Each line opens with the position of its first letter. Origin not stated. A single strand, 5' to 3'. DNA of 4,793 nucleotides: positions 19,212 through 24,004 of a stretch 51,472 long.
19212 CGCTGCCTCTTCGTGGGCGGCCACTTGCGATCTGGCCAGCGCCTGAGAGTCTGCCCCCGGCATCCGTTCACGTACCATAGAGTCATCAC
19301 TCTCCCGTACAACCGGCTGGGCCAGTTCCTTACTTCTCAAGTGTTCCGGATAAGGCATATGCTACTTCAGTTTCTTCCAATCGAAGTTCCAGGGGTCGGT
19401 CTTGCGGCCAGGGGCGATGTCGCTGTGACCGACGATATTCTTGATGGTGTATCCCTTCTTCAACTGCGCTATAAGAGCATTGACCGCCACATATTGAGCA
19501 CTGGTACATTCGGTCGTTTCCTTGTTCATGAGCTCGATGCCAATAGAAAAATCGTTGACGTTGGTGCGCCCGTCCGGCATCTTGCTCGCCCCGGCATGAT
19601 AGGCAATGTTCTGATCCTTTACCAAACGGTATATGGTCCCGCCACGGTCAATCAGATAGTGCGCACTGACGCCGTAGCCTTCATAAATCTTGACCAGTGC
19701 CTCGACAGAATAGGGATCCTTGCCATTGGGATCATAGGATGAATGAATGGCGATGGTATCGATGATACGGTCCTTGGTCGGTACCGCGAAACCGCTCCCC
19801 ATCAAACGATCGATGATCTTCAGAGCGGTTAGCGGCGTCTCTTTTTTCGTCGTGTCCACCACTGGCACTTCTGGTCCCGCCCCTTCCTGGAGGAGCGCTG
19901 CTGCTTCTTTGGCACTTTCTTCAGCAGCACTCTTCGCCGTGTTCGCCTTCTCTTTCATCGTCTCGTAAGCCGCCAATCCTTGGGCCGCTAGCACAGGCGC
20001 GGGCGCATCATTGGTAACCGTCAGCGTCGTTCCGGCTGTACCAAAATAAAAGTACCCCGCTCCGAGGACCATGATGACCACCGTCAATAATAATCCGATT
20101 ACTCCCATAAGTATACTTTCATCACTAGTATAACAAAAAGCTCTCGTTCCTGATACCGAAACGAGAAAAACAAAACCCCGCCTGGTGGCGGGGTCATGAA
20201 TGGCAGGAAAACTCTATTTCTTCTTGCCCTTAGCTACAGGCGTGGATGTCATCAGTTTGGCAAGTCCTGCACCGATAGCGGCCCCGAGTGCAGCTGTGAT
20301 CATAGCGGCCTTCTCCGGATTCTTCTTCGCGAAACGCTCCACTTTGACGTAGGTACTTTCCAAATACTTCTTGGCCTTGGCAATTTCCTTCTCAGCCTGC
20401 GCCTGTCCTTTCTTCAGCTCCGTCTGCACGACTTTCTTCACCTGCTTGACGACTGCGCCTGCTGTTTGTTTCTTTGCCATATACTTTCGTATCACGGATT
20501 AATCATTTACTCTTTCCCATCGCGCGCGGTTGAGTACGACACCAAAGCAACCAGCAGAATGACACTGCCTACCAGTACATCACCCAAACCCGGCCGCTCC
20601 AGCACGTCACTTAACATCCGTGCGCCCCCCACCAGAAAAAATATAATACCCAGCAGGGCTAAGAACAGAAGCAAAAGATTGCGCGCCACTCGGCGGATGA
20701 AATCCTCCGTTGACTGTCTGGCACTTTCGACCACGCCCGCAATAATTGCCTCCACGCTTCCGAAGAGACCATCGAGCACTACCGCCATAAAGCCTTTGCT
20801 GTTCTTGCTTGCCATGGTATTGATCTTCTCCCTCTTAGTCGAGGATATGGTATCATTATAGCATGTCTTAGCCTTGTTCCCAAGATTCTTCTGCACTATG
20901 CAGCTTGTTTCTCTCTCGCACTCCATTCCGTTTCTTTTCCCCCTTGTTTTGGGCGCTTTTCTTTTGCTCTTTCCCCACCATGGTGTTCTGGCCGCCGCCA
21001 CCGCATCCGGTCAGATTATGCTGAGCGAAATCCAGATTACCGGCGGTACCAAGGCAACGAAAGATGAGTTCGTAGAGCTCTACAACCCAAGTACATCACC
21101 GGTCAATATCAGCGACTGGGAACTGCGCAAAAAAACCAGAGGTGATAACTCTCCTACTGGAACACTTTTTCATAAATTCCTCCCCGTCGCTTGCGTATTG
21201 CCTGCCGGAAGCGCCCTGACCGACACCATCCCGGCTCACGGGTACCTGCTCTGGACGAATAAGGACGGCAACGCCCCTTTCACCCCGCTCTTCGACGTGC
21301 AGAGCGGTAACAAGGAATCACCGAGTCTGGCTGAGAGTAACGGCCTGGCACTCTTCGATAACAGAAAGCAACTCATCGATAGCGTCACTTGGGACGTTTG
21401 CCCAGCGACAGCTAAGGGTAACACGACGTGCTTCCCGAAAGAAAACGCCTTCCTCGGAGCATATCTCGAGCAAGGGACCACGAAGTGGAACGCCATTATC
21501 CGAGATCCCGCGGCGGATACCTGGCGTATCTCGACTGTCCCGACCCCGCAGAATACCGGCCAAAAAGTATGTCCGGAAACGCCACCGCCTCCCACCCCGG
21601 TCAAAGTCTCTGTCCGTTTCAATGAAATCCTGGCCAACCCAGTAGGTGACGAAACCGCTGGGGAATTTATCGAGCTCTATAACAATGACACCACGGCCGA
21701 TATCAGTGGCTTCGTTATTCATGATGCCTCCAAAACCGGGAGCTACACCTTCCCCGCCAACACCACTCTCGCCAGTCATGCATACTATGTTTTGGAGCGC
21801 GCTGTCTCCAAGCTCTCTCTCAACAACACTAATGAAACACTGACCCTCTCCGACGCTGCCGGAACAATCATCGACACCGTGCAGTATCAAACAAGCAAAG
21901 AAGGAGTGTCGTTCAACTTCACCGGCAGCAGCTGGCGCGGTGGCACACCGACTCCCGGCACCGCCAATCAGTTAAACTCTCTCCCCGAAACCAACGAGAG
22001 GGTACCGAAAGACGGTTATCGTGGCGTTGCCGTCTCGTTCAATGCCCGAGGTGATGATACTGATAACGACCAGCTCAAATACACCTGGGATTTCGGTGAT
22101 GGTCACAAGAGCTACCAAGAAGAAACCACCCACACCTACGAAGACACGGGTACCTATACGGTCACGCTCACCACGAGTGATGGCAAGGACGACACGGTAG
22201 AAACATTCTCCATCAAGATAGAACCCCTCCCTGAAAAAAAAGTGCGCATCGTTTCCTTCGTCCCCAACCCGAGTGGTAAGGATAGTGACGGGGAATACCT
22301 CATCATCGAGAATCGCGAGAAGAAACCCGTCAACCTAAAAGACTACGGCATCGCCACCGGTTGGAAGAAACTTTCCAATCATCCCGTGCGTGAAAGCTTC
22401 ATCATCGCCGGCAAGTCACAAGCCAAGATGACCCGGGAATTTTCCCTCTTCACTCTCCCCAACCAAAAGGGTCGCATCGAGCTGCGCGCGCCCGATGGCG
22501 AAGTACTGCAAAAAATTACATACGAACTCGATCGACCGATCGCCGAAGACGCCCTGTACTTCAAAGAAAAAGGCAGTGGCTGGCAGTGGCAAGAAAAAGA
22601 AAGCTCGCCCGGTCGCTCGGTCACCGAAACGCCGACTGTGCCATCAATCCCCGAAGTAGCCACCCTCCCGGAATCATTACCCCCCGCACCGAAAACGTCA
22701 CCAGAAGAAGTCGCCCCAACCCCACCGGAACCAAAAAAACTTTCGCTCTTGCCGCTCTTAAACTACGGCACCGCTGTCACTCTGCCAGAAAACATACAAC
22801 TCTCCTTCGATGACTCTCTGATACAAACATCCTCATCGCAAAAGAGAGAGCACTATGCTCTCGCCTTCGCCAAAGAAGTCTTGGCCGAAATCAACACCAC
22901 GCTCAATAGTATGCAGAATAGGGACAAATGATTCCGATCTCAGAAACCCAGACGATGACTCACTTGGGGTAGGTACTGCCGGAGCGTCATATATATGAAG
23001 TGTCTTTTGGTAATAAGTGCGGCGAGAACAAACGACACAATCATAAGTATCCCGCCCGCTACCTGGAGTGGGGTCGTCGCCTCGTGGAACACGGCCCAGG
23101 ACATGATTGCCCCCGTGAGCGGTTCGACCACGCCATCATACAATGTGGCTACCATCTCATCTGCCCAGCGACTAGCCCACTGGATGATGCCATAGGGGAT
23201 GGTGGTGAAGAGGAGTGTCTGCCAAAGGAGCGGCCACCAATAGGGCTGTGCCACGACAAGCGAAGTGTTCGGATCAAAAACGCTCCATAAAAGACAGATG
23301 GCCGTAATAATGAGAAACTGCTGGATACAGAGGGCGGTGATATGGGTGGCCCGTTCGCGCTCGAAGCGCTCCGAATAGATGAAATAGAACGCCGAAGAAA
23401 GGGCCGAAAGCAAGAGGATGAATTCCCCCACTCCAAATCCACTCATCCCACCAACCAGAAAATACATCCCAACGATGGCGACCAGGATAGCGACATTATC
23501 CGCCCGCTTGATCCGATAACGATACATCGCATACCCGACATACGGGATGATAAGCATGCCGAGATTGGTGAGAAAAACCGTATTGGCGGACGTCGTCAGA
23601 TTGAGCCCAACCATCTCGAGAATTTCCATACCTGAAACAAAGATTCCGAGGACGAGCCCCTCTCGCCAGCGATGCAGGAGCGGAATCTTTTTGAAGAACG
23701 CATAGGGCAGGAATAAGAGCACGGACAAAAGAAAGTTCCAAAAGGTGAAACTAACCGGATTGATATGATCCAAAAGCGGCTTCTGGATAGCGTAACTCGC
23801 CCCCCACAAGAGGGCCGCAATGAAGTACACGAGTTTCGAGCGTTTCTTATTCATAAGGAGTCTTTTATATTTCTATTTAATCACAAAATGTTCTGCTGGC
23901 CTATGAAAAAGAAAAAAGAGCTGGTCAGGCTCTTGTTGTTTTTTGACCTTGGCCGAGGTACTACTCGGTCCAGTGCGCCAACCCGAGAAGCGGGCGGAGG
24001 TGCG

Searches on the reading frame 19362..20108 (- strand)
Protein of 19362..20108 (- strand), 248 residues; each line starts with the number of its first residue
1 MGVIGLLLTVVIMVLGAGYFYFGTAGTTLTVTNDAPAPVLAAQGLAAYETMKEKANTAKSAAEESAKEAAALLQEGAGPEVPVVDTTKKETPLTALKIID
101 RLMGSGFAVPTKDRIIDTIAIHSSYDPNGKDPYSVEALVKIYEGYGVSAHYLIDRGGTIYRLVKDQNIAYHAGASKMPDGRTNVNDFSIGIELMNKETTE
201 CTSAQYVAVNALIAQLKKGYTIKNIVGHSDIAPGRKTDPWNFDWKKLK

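Call 9: search_protein_families(library=pfam, max_evalue=0.001, proteins=[window:19362-20108:-])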
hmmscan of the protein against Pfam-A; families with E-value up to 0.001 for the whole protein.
window:19362-20108:- (248 aa): 1 family
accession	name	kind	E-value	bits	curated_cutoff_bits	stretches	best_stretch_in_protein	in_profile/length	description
PF01510.30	Amidase_2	-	5e-28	98.5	26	1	114-239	3-129/131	N-acetylmuramoyl-L-alanine amidase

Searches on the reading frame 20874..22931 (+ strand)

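Call 9: search_protein_families(library=pfam, max_evalue=0.001, proteins=[window:20874-22931:+])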
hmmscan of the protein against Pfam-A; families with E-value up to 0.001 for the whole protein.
window:20874-22931:+ (685 aa): 3 families
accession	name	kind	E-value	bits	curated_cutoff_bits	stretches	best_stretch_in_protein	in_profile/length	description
PF00932.25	LTD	-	2.2e-40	137.8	34.3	3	243-339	4-108/109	Lamin Tail Domain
PF18911.6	PKD_4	-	4.5e-16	59.1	27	1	371-442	4-76/85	PKD domain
PF00801.26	PKD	-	3e-13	50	23.5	1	385-438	15-69/80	PKD domain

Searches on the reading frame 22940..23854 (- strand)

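Call 9: search_protein_families(library=pfam, max_evalue=0.001, proteins=[window:22940-23854:-])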
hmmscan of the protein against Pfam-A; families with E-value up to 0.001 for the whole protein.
window:22940-23854:- (304 aa): 1 family
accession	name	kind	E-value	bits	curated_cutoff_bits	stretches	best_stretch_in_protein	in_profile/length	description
PF00892.27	EamA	-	1.3e-26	93.9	28.2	2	9-134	6-134/135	EamA-like transporter family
